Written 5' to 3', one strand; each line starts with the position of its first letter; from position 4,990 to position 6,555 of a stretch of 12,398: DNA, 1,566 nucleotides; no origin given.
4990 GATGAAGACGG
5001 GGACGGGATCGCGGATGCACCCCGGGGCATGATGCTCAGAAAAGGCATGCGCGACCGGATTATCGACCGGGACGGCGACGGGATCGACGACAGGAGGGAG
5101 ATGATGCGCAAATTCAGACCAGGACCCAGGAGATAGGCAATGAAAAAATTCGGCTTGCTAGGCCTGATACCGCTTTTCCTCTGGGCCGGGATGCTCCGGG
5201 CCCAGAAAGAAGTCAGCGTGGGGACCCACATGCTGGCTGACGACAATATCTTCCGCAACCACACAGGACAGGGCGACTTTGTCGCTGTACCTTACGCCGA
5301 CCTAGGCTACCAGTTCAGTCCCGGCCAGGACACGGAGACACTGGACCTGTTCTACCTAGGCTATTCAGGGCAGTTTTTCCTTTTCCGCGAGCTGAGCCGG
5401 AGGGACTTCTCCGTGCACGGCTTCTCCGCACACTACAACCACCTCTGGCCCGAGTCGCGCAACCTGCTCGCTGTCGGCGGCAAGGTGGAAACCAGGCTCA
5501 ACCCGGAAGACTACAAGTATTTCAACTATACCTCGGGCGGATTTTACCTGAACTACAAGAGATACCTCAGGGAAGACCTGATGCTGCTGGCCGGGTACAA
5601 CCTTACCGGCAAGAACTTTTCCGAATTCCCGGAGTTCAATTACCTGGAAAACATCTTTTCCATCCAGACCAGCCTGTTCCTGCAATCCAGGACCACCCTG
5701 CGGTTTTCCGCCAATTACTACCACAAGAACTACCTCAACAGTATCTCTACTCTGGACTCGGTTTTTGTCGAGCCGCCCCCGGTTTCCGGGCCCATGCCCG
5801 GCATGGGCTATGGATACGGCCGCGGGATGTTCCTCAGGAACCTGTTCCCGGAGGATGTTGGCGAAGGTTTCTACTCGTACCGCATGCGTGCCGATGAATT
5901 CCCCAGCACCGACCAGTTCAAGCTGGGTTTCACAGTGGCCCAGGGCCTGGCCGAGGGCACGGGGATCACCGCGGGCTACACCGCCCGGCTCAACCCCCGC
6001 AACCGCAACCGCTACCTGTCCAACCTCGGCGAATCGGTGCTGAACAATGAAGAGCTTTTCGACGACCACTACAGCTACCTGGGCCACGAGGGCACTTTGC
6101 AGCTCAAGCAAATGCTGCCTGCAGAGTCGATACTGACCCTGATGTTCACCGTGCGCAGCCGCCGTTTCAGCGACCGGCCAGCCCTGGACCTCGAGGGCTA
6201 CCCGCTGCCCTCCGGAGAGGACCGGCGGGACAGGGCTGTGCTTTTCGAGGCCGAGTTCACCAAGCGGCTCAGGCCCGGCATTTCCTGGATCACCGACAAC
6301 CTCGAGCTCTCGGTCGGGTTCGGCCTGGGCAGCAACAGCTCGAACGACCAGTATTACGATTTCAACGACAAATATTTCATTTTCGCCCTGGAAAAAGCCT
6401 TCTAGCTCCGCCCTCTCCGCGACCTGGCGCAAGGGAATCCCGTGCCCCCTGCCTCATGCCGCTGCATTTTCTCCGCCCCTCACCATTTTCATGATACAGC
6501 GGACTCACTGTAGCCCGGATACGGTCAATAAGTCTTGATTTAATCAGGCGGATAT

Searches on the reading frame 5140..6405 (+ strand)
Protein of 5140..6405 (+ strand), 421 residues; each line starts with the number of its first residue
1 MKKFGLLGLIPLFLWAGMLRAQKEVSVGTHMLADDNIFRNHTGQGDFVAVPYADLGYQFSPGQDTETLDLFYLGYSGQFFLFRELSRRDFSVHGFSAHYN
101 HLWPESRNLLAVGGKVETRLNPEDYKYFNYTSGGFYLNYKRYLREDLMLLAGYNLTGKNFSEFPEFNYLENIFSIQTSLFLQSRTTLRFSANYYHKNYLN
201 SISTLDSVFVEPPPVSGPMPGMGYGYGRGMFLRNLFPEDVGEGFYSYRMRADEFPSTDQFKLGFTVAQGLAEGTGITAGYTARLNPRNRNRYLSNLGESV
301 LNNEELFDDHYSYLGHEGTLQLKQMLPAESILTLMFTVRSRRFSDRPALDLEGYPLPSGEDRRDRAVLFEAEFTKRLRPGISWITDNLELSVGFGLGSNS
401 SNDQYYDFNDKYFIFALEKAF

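Call 5: search_protein_families(library=pfam, proteins=[window:5140-6405:+], max_evalue=0.01)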
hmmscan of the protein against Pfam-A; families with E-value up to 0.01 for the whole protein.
window:5140-6405:+ (421 aa): 0 families

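Call 27: search_protein_families(library=ncbifam, proteins=[window:5140-6405:+], max_evalue=0.01)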
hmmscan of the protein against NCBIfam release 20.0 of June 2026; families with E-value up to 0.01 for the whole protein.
window:5140-6405:+ (421 aa): 0 families

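Call 40: search_protein_families(library=pfam, proteins=[window:5140-6405:+], max_evalue=10)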
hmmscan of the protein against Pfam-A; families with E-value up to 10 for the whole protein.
window:5140-6405:+ (421 aa): 0 families

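Call 57: find_homologous_proteins(query=window:5140-6405:+, max_evalue=0.00001)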
Query window:5140-6405:+ (421 aa): 38 proteins with E <= 0.00001 among 6792 candidates.
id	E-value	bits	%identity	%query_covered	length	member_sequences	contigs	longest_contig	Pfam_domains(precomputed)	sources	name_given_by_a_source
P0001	5.4e-285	963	100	100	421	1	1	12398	-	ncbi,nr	ncbi:MAG: hypothetical protein JXQ83_06775 [Candidatus Glassbacteria bacterium]|nr:hypothetical prot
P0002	8.9e-210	715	76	95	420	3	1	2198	-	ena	-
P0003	5.5e-199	679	71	100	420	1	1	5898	-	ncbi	-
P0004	5.8e-196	669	70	100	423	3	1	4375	-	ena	-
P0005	3.7e-193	660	70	96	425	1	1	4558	-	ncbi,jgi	-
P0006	1.1e-192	659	70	100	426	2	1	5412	-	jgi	-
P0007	9.6e-188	642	65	100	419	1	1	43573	-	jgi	jgi:hypothetical protein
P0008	1.7e-154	533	57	99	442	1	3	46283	-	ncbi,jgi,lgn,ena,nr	ncbi:MAG TPA: hypothetical protein VM123_00755 [archaeon]|nr:hypothetical protein [archaeon]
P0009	5.0e-154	531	58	100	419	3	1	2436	-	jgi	jgi:hypothetical protein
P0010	5.2e-154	531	58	100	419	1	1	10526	-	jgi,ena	-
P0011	5.3e-153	528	59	100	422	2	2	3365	-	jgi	jgi:hypothetical protein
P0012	4.6e-151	522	57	100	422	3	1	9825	-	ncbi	-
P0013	2.0e-150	519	55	100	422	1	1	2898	-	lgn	-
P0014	6.0e-150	518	57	95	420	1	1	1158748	-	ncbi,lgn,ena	-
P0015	1.6e-149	516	57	100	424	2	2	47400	-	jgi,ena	-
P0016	1.7e-149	516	57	100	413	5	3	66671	-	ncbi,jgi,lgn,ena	-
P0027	6.6e-133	462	50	100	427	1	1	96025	-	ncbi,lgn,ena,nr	ncbi:MAG: hypothetical protein FVQ81_14505 [Candidatus Glassbacteria bacterium]|nr:hypothetical prot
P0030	4.4e-131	456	53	95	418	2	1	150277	-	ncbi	-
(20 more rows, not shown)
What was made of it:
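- On Sigma-54-dependent (-24/-12) promoter: The window is the whole 12.4-kb contig (call 57) and the collection scans were used up.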

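Call 58: find_encoding_contigs(protein=P0007, flank=7000, max_places=2)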
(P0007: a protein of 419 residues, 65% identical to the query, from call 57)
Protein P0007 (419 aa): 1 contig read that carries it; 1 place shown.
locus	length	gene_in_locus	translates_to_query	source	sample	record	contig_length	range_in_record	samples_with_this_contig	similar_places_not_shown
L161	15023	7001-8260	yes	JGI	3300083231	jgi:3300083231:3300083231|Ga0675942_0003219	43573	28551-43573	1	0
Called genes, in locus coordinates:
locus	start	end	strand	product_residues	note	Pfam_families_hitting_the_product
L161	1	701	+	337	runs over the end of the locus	PF01208:URO-D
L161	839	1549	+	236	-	PF01209:Ubie_methyltran, PF13489:Methyltransf_23 (weak), PF13847:Methyltransf_31 (weak), PF08241:Methyltransf_11, PF08242:Methyltransf_12, PF13649:Methyltransf_25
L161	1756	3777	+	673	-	PF00512:HisKA, PF02518:HATPase_c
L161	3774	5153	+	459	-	PF00072:Response_reg, PF00158:Sigma54_activat, PF14532:Sigma54_activ_2, PF00004:AAA (weak), PF07724:AAA_2 (weak), PF07728:AAA_5, PF25601:AAA_lid_14, PF02954:HTH_8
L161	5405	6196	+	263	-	-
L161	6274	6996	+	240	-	-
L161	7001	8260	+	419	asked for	-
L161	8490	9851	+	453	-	PF13435:Cytochrome_C554 (weak), PF03264:Cytochrom_NNT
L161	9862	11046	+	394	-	-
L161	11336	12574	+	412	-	-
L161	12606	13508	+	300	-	PF02085:Cytochrom_CIII (faint), PF14522:Cytochrome_C7 (faint), PF14537:Cytochrom_c3_2 (faint)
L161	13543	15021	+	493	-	?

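Call 59: find_encoding_contigs(protein=P0003, flank=7000, max_places=2)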
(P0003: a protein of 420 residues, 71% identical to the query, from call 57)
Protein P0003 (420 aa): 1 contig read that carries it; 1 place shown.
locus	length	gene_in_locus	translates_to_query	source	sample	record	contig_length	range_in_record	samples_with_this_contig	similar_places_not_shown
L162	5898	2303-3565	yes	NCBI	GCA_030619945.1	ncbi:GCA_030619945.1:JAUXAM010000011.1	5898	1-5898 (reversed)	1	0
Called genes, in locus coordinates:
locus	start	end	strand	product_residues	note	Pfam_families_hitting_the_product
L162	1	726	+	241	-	?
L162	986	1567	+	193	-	-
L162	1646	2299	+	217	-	-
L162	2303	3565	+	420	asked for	-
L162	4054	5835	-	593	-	PF00989:PAS, PF08448:PAS_4, PF13426:PAS_9, PF02518:HATPase_c, PF00072:Response_reg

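Call 60: find_encoding_contigs(protein=P0014, flank=7000, max_places=2)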
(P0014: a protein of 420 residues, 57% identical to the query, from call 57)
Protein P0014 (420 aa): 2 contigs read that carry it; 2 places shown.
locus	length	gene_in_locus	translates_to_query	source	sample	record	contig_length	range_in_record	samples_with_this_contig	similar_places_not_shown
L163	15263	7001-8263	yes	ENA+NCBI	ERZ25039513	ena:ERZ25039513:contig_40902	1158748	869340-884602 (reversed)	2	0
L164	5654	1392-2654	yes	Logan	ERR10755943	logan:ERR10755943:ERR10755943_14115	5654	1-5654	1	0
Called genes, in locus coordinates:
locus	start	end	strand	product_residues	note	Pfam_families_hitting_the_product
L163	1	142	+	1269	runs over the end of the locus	PF00989:PAS, PF13188:PAS_8, PF00989:PAS, PF13426:PAS_9, PF00989:PAS, PF08448:PAS_4, PF13426:PAS_9, PF00512:HisKA, +7 more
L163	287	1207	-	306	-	PF07504:FTP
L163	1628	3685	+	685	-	PF08448:PAS_4, PF00512:HisKA, PF02518:HATPase_c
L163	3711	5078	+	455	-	PF00072:Response_reg, PF00158:Sigma54_activat, PF14532:Sigma54_activ_2, PF00004:AAA, PF07728:AAA_5, PF25601:AAA_lid_14, PF02954:HTH_8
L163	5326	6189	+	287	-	-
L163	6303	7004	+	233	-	-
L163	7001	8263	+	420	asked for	-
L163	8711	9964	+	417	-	-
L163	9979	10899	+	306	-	PF14522:Cytochrome_C7 (faint), PF14537:Cytochrom_c3_2 (faint), PF22113:Mtrc-MtrF_II-IV_dom (faint)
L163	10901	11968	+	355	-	PF02085:Cytochrom_CIII (faint), PF14522:Cytochrome_C7 (faint), PF14537:Cytochrom_c3_2 (faint)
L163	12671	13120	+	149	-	PF25471:TM_PetC, PF00355:Rieske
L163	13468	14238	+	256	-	PF00033:Cytochrome_B, PF13631:Cytochrom_B_N_2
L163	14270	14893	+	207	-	-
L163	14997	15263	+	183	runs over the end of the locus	-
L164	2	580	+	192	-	?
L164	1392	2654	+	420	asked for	-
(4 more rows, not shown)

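Call 61: find_encoding_contigs(protein=P0027, flank=7000, max_places=1)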
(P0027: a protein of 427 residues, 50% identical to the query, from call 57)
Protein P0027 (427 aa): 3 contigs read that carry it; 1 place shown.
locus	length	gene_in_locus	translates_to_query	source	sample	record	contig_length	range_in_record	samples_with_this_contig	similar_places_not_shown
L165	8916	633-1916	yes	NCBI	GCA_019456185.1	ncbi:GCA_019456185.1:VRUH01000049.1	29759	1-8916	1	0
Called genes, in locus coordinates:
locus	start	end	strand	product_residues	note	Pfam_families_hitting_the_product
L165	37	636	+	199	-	-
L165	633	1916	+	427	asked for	-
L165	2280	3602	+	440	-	PF00989:PAS, PF08448:PAS_4, PF13426:PAS_9, PF00158:Sigma54_activat, PF14532:Sigma54_activ_2, PF07728:AAA_5, PF25601:AAA_lid_14, PF02954:HTH_8, +2 more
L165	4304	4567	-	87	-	-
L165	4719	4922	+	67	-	-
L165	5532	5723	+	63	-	-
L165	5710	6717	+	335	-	PF01545:Cation_efflux, PF16916:ZT_dimer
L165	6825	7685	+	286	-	PF02223:Thymidylate_kin (faint)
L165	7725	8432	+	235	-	PF00782:DSPc, PF22785:Tc-R-P (faint), PF22784:PTP-SAK (weak)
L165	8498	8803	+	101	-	PF00072:Response_reg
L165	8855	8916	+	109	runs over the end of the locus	PF00072:Response_reg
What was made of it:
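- L165 has a PAS-AAA+-HTH_8 protein right after the barrel gene (call 61).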

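Call 62: find_encoding_contigs(protein=P0030, flank=7000, max_places=1)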
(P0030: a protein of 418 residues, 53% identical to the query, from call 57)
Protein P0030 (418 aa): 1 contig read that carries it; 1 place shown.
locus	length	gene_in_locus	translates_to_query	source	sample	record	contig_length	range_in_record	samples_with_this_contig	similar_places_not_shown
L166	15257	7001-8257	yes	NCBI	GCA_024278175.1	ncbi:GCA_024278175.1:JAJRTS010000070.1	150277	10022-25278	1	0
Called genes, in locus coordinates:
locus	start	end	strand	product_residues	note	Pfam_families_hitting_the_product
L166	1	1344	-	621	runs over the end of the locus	PF04015:DUF362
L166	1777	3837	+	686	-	PF00512:HisKA, PF02518:HATPase_c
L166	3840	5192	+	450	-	PF00072:Response_reg, PF00158:Sigma54_activat, PF14532:Sigma54_activ_2, PF00004:AAA (weak), PF07728:AAA_5, PF25601:AAA_lid_14, PF02954:HTH_8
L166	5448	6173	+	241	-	-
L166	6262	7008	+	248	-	-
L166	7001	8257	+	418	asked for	-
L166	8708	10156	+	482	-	PF01546:Peptidase_M20, PF07687:M20_dimer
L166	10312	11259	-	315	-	-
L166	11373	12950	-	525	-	PF03264:Cytochrom_NNT, PF14522:Cytochrome_C7 (faint), PF03781:FGE-sulfatase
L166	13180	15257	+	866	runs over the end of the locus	PF15902:Sortilin-Vps10 (weak), PF02012:BNR (faint), PF15902:Sortilin-Vps10 (weak)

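Call 63: find_encoding_contigs(protein=P0016, flank=7000, max_places=1)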
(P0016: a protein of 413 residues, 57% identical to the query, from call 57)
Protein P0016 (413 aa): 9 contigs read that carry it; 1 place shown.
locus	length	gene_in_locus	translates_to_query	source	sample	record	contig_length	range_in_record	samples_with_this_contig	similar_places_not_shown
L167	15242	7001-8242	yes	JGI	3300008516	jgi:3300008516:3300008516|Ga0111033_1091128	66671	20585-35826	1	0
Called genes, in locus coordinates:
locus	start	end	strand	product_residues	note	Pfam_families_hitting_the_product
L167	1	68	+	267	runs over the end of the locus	-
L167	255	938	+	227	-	PF01209:Ubie_methyltran, PF13489:Methyltransf_23 (weak), PF08241:Methyltransf_11, PF08242:Methyltransf_12, PF13649:Methyltransf_25, PF13847:Methyltransf_31 (weak)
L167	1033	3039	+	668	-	PF13188:PAS_8 (weak), PF13426:PAS_9 (weak), PF00512:HisKA, PF02518:HATPase_c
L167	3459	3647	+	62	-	-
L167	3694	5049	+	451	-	PF00072:Response_reg, PF00158:Sigma54_activat, PF01078:Mg_chelatase (weak), PF14532:Sigma54_activ_2, PF00004:AAA (weak), PF07728:AAA_5, PF25601:AAA_lid_14, PF02954:HTH_8, +1 more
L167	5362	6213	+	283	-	-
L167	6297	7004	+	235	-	-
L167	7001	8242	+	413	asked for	-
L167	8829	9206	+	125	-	-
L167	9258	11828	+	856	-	PF13620:CarboxypepD_reg, PF13715:CarbopepD_reg_2, PF07715:Plug, PF00593:TonB_dep_Rec_b-barrel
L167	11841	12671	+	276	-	PF14054:DUF4249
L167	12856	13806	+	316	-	PF10099:RskA_C (faint)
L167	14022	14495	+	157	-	-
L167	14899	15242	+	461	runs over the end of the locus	PF05448:AXE1, PF00326:Peptidase_S9, PF01738:DLH (weak)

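Call 64: find_encoding_contigs(protein=P0008, flank=7000, max_places=1)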
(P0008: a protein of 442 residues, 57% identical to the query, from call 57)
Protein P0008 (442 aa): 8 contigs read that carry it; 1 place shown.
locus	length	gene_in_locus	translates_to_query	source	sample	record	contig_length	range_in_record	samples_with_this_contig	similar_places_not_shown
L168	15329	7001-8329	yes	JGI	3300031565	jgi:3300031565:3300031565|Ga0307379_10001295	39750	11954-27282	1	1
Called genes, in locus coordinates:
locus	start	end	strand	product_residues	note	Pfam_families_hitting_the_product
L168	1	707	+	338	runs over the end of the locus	PF01208:URO-D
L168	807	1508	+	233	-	PF01209:Ubie_methyltran, PF13847:Methyltransf_31, PF08241:Methyltransf_11, PF08242:Methyltransf_12, PF13649:Methyltransf_25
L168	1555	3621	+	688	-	PF13426:PAS_9 (weak), PF00512:HisKA, PF02518:HATPase_c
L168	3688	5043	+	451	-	PF00072:Response_reg, PF00158:Sigma54_activat, PF14532:Sigma54_activ_2, PF00004:AAA (weak), PF07728:AAA_5, PF25601:AAA_lid_14, PF02954:HTH_8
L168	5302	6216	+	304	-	PF08201:BssC_TutF (faint)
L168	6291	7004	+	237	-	-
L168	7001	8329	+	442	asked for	-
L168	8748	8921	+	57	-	-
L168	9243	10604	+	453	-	PF14522:Cytochrome_C7 (faint), PF13435:Cytochrome_C554 (weak), PF03264:Cytochrom_NNT (weak)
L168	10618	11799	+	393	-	-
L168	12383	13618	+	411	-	-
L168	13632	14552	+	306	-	PF14522:Cytochrome_C7 (faint), PF14537:Cytochrom_c3_2 (faint)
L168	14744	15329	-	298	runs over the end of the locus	-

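Call 79: predict_structure(alignment_id=A3)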
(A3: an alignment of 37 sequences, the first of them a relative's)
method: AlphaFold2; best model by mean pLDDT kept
length: 421 residues; sequences in the alignment: 37
mean_pLDDT: 80.1   pTM: 0.73
mean pLDDT of the five models: 80.1, 78.9, 76.6, 76.5, 71.4
residues with pLDDT >= 90: 202; 70-90: 111; 50-70: 51; < 50: 57
segments of 3 or more residues with pLDDT < 50: 203-209, 214-243, 245-250, 294-305
pLDDT, mean of each block of 10 residues (from residue 1): 65 57 86 88 90 90 69 94 89 95 90 94 83 95 95 93 81 97 95 87 47 43 30 38 43 73 96 95 79 45 50 90 93 97 85 85 94 89 80 96 90 93 80
secondary structure, 60 per line:
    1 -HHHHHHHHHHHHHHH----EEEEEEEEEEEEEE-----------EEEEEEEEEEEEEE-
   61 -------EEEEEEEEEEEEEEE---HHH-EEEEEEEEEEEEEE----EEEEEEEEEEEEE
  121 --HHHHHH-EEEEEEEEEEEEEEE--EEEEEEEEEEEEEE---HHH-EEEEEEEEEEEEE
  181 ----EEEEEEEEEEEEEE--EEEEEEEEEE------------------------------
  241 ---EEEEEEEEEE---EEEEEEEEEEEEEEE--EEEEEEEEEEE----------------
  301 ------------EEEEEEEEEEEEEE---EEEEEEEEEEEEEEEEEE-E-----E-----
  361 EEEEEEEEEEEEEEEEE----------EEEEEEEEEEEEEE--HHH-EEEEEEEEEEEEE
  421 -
elements in order: H2-16 E21-34 E46-59 E68-82 E90-103 E108-120 H123-128 E130-144 E147-160 E168-180 E185-198 E201-210 E244-253 E257-271 E274-284 E313-326 E330-347 E361-377 E388-401 E408-420
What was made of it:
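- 5140..6405 (+): Target gene 3: an 18-strand outer-membrane beta-barrel with a generic OprD/Occ/AlgE-like fold. It is a conserved member of the cluster. AlphaFold2 model, pLDDT 80, 18 strands (call 79).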

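Call 81: fold_search(model_id=the predicted structure, library=pdb)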
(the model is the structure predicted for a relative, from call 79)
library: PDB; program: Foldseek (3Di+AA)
matches with E <= 10: 809; with E <= 0.001: 370
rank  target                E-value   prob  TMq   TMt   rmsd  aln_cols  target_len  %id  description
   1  3sy9_D                1.9e-09  1.00  0.44  0.50  10.9       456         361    9  Crystal structure of Pseudomonas aeruginosa OccD2 (OpdC) (released 2012-02-08)
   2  4frx_A                2.2e-09  1.00  0.42  0.44  12.5       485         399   10  Crystal Structure of Pseudomonas aeruginosa OccK8 (OprE) (released 2013-07-24)
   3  4b61_B                2.9e-09  1.00  0.48  0.46   9.7       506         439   11  In meso structure of alginate transporter, AlgE, from Pseudomoas aeruginosa, PAO1. Crystal form 3. (released 2013-07-17)
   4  3sy9_C                2.9e-09  1.00  0.41  0.46  12.6       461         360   10  Crystal structure of Pseudomonas aeruginosa OccD2 (OpdC) (released 2012-02-08)
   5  3sy7                  3.0e-09  1.00  0.44  0.47  10.1       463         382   12  Improved crystal structure of Pseudomonas aeruginosa OprD (released 2012-02-08)
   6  4frx_B                4.6e-09  1.00  0.42  0.44  12.5       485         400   10  Crystal Structure of Pseudomonas aeruginosa OccK8 (OprE) (released 2013-07-24)
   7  8pz4                  7.6e-09  1.00  0.45  0.42  10.8       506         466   11  Structure of alginate transporter, AlgE, solved at wavelength 2.755 A (released 2023-10-25)
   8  3sy9_B                9.9e-09  1.00  0.46  0.51  11.5       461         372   10  Crystal structure of Pseudomonas aeruginosa OccD2 (OpdC) (released 2012-02-08)
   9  2odj_B                9.9e-09  1.00  0.45  0.48   8.4       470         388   11  Crystal structure of the outer membrane protein OprD from Pseudomonas aeruginosa (released 2007-10-16)
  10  2odj_A                1.6e-08  1.00  0.43  0.46   9.7       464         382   10  Crystal structure of the outer membrane protein OprD from Pseudomonas aeruginosa (released 2007-10-16)
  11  2y0h                  1.8e-08  1.00  0.44  0.50  12.5       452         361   10  Crystal Structure of Pseudomonas Aeruginosa OpdL (released 2011-12-21)
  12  4azl_A                2.8e-08  1.00  0.45  0.46  10.9       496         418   11  In meso structure of alginate transporter, AlgE, from Pseudomoas aeruginosa, PAO1, crystal form 2. (released 2013-07-03)
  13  8rqp                  3.2e-08  1.00  0.47  0.44  10.3       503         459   10  In meso structure of the alginate exporter, AlgE, from Pseudomonas aeruginosa in 7.10 monoacylglycerol (released 2024-04-03)
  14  3szv                  3.2e-08  1.00  0.43  0.49  10.6       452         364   10  Crystal structure of Pseudomonas aeruginosa OccK3 (OpdO) (released 2012-02-08)
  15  5dl5                  3.8e-08  1.00  0.45  0.45  12.4       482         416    9  Crystal structure of Acinetobacter baumannii OccAB1 (released 2016-02-03)
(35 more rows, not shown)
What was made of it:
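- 5140..6405 (+): Foldseek PDB hits with E about 1e-9 and TM 0.42-0.48 (call 81).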
